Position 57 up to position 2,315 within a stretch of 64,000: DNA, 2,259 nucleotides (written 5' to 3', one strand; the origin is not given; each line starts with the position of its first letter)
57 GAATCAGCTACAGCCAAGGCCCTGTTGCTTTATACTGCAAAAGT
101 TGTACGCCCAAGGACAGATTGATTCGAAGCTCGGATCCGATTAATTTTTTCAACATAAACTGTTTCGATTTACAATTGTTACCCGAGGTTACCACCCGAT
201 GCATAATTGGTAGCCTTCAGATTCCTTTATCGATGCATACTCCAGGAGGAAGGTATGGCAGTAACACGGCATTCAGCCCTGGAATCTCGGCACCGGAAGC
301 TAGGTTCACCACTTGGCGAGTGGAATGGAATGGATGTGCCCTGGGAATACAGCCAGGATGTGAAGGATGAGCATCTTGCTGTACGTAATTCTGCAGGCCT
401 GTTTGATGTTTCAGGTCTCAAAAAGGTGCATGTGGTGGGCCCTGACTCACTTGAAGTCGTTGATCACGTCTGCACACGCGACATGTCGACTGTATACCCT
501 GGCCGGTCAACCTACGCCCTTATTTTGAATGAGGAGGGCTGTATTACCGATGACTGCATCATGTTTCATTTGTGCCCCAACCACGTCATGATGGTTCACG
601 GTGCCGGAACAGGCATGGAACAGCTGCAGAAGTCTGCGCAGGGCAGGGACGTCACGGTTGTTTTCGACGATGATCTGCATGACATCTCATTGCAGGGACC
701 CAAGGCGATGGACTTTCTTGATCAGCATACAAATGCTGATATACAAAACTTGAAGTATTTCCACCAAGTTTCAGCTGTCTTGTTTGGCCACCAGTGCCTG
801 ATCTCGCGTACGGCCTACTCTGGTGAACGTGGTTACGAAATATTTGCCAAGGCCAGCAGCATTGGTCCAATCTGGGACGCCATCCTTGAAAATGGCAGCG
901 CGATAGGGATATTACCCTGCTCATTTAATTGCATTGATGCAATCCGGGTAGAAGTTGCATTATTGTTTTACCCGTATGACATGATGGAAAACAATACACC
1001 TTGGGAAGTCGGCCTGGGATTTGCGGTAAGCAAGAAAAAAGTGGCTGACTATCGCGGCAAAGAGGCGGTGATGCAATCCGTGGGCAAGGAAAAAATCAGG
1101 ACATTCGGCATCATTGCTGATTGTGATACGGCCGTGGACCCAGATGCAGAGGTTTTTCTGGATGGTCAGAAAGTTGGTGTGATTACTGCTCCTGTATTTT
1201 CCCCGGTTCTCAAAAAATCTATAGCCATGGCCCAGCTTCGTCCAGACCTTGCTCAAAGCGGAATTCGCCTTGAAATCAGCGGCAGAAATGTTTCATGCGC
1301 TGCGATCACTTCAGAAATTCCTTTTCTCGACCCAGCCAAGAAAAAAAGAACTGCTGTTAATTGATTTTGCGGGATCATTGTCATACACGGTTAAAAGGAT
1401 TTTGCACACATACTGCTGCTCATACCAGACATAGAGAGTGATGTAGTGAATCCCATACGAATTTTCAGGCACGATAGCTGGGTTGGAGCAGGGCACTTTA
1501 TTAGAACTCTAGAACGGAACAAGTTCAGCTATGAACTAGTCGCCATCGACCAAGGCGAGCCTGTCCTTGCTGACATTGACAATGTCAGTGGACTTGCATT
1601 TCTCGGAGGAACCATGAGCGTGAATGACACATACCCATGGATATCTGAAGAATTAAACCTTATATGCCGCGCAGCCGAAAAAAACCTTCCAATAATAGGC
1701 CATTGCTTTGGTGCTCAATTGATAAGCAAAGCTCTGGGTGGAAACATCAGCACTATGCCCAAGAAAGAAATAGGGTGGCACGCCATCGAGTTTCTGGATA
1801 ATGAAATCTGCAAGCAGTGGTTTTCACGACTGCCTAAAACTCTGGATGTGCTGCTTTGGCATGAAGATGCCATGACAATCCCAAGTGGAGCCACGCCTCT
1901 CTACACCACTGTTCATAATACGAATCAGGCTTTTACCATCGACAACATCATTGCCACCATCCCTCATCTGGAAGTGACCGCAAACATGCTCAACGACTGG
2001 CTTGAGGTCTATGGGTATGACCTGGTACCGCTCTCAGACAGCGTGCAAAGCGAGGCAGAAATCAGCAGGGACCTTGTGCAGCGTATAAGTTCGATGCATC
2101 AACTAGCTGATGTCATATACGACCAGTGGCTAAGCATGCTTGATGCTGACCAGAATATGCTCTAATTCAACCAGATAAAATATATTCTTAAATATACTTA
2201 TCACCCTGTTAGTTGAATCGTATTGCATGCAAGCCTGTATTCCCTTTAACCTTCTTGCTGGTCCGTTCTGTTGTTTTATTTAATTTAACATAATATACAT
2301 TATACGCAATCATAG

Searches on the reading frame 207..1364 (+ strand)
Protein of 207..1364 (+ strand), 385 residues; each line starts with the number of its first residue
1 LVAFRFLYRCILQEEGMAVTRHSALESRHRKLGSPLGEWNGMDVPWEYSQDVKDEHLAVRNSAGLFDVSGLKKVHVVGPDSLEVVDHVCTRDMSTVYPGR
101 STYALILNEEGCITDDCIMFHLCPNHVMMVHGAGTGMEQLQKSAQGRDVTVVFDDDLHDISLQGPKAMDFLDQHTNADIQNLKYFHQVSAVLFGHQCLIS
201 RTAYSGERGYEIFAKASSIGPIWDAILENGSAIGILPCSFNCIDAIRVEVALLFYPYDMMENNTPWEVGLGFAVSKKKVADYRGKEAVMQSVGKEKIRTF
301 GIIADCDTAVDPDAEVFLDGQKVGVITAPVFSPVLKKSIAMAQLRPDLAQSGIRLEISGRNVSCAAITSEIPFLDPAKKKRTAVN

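Call 57: search_protein_families(library=pfam, proteins=[window:207-1364:+], max_evalue=0.001)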
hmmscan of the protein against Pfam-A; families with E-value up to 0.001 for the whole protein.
window:207-1364:+ (385 aa): 2 families
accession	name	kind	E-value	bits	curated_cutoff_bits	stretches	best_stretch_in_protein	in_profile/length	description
PF01571.26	GCV_T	-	2.4e-68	230.6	25.6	1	26-273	2-255/255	Aminomethyltransferase folate-binding domain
PF08669.17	GCV_T_C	-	5e-12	46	25.9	1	302-375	8-80/80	Glycine cleavage T-protein C-terminal barrel domain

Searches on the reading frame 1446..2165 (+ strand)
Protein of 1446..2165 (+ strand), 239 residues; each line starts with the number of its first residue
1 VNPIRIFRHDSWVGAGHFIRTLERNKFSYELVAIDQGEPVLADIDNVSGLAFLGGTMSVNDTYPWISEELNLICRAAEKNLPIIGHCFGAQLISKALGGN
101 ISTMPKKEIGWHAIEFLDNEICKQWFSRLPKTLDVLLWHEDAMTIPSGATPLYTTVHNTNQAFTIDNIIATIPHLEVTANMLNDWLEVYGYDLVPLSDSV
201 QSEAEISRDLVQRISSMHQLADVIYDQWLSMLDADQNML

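Call 57: search_protein_families(library=pfam, proteins=[window:1446-2165:+], max_evalue=0.001)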
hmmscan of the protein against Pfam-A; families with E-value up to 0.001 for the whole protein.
window:1446-2165:+ (239 aa): 2 families
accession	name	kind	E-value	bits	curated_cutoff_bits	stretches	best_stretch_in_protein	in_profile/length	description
PF00117.34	GATase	-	4.1e-13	49.9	22.8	1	19-161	14-155/190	Glutamine amidotransferase class-I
PF07722.19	Peptidase_C26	-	9.4e-05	22.7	20.5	1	69-103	94-128/219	Peptidase C26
